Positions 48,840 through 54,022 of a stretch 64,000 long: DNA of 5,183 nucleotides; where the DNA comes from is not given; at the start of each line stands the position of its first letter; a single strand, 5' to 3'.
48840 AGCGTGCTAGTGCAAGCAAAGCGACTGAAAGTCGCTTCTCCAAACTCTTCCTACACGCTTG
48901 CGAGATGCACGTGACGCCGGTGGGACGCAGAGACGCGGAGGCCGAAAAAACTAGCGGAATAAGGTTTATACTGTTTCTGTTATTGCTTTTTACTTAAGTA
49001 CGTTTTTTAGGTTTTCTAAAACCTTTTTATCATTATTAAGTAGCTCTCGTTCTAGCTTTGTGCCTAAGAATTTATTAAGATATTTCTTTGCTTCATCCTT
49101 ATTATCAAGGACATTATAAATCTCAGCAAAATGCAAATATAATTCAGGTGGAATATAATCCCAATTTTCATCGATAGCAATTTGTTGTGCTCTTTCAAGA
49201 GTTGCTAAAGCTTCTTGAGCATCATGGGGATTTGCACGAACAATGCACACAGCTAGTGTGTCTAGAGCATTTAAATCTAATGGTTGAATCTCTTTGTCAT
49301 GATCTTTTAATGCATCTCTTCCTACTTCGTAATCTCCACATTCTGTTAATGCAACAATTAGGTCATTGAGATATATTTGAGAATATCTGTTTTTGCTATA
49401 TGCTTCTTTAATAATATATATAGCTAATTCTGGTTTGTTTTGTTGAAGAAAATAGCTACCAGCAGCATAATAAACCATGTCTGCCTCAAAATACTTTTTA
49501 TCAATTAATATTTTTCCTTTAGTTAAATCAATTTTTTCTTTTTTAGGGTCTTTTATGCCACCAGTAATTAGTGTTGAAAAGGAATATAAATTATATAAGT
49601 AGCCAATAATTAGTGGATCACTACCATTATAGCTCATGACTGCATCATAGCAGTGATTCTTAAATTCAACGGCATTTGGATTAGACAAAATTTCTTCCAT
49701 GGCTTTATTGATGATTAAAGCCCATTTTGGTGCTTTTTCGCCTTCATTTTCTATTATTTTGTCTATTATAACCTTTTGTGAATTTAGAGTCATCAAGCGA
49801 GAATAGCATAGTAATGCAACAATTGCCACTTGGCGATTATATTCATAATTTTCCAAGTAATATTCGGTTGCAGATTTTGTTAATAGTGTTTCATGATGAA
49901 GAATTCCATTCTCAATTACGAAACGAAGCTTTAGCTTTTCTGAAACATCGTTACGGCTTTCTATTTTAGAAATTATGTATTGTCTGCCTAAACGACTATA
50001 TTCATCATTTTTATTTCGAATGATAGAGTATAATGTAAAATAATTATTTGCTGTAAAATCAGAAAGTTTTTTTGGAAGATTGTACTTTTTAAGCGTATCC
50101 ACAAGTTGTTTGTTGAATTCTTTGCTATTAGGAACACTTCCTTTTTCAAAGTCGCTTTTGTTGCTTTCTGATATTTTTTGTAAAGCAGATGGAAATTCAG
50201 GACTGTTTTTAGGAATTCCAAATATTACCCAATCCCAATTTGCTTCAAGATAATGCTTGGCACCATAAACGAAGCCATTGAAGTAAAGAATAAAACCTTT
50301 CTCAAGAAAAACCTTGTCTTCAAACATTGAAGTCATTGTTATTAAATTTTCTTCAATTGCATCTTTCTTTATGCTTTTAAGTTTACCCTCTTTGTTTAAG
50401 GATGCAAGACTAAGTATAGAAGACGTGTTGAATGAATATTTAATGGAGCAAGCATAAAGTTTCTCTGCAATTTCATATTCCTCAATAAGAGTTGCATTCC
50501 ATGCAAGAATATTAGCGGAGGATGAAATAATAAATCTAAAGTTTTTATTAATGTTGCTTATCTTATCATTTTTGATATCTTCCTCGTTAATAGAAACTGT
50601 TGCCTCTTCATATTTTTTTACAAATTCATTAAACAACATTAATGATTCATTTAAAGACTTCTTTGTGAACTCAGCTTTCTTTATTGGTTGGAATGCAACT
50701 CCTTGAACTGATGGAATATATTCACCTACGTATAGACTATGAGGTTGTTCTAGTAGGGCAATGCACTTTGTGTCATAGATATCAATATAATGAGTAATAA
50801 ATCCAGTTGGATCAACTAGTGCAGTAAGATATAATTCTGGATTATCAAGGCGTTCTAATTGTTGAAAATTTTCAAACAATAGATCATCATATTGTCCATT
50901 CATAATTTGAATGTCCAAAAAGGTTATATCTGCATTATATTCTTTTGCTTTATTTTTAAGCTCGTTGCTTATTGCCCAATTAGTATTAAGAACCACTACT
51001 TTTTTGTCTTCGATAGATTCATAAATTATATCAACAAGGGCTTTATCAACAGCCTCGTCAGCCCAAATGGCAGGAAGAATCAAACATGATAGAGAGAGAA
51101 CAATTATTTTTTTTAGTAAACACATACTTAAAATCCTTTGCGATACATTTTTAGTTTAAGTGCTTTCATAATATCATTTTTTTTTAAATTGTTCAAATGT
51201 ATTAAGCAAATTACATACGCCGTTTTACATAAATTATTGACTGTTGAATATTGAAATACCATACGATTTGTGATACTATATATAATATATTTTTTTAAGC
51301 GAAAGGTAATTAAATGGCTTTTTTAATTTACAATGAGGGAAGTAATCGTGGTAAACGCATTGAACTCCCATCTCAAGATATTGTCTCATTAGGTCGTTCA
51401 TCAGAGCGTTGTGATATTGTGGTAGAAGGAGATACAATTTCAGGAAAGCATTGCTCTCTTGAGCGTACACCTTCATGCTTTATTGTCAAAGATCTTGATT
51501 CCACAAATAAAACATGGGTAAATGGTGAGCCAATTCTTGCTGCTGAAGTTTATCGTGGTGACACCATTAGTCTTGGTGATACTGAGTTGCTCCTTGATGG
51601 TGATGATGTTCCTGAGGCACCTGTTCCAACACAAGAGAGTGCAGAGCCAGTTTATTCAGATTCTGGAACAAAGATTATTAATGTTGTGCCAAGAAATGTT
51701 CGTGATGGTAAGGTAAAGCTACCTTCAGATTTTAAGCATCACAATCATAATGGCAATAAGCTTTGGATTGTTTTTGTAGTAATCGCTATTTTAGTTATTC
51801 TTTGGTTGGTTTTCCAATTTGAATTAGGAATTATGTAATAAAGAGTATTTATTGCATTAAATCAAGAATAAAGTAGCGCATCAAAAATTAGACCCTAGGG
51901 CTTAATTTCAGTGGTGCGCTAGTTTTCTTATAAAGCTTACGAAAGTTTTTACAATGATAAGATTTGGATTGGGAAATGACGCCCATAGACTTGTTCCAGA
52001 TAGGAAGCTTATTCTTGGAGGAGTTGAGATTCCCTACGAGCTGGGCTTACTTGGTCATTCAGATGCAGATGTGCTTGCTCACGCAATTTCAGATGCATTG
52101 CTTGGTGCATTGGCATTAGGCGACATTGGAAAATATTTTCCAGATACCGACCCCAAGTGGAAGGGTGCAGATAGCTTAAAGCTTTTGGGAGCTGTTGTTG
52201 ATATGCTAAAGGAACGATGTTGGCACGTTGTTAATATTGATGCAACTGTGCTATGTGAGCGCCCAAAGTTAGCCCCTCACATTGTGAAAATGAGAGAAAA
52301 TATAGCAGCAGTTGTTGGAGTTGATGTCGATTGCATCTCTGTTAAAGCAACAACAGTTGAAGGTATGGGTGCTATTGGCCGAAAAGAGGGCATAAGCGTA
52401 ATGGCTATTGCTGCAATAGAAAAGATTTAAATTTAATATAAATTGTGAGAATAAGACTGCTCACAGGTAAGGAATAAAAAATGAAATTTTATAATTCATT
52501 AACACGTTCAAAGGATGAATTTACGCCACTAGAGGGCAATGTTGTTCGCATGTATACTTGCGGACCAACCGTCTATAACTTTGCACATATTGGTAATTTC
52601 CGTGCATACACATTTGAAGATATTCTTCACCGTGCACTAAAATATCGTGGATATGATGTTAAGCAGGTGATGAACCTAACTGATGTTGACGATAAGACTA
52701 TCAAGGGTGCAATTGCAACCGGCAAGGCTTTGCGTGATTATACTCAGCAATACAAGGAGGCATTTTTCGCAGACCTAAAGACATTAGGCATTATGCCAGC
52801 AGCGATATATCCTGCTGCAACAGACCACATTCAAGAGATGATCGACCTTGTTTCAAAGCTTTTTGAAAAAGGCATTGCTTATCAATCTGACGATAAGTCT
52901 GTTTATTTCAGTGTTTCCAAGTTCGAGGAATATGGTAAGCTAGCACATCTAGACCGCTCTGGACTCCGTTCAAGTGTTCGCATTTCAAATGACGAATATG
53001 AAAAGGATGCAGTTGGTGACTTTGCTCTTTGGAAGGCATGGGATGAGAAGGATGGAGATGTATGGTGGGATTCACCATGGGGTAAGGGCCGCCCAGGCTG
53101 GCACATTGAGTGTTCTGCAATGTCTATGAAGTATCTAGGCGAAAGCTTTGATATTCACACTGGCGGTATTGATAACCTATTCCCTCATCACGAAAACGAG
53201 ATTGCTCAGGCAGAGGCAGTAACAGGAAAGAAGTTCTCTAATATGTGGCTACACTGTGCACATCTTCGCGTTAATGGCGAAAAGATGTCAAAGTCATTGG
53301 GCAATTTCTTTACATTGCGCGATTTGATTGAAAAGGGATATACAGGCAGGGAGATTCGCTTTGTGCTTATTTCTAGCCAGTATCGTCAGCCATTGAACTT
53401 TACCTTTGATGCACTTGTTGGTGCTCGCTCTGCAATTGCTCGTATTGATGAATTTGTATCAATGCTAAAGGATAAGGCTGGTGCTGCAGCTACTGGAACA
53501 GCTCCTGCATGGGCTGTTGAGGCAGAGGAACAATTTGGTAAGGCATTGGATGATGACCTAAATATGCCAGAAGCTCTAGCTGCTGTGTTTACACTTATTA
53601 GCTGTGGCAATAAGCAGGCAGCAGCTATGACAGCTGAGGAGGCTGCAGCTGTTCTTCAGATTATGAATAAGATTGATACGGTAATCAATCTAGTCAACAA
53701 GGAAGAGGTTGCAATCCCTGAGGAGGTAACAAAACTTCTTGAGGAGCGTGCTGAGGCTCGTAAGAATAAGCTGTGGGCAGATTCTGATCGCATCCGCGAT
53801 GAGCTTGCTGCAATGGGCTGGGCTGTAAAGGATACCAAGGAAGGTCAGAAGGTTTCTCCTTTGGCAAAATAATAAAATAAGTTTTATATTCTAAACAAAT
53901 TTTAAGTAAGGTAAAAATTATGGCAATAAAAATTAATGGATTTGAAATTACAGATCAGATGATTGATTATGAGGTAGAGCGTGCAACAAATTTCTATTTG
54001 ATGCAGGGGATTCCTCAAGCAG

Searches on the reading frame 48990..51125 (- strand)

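Call 11: search_protein_families(library=pfam, proteins=[window:48990-51125:-], max_evalue=0.01)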
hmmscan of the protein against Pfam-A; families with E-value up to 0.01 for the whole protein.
window:48990-51125:- (711 aa): 1 family
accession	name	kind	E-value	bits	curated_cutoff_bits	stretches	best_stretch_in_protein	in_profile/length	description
PF14559.12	TPR_19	-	0.0028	18.4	25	0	635-685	6-50/68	Tetratricopeptide repeat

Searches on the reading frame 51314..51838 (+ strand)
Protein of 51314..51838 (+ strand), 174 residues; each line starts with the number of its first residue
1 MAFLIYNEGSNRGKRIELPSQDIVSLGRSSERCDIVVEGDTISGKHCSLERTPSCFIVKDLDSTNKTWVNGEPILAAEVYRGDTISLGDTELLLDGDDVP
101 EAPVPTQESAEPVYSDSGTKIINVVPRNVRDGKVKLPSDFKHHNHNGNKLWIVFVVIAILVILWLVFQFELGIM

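Call 74: search_protein_families(library=pfam, proteins=[window:51314-51838:+], max_evalue=0.001)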
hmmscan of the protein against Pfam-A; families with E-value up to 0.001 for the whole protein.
window:51314-51838:+ (174 aa): 2 families
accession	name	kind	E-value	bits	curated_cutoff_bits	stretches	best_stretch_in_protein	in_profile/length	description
PF00498.31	FHA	-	1.2e-17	64.5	20.7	1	24-88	1-67/67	FHA domain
PF16697.10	Yop-YscD_cpl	-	8.8e-15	55.2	33.2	1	8-95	4-91/94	Inner membrane component of T3SS, cytoplasmic domain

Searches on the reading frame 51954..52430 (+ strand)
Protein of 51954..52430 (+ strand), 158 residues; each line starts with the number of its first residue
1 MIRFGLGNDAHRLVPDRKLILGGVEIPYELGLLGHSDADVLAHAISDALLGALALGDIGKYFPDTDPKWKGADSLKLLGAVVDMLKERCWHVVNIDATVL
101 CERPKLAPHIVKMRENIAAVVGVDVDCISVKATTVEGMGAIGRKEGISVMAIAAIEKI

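Call 74: search_protein_families(library=pfam, proteins=[window:51954-52430:+], max_evalue=0.001)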
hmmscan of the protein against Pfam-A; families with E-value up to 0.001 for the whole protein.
window:51954-52430:+ (158 aa): 1 family
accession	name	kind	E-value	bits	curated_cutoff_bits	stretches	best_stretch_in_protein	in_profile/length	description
PF02542.21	YgbB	-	1.7e-66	223.8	26.7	1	2-155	1-154/155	YgbB family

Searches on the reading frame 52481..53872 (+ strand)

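Call 74: search_protein_families(library=pfam, proteins=[window:52481-53872:+], max_evalue=0.001)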
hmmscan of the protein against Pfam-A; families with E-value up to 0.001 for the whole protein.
window:52481-53872:+ (463 aa): 6 families
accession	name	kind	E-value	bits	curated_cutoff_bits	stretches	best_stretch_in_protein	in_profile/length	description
PF01406.26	tRNA-synt_1e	-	2.5e-111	372.3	27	1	14-313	2-297/301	tRNA synthetases class I (C) catalytic domain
PF23493.1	CysS_C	-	7.8e-12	45.6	23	1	411-457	3-49/51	Cysteinyl-tRNA ligase anticodon binding domain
PF09334.17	tRNA-synt_1g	-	2.1e-10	40.4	20.1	1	33-143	12-123/391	tRNA synthetases class I (M)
PF09190.17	DALR_2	-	3.8e-08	34.2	22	1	351-402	1-53/57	DALR domain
PF00133.28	tRNA-synt_1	-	1.4e-07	31.1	22.7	1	193-307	300-413/414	tRNA synthetases class I (I, L, M and V)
PF01921.24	tRNA-synt_1f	-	2.7e-06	27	27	0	265-316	279-329/360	tRNA synthetases class I (K)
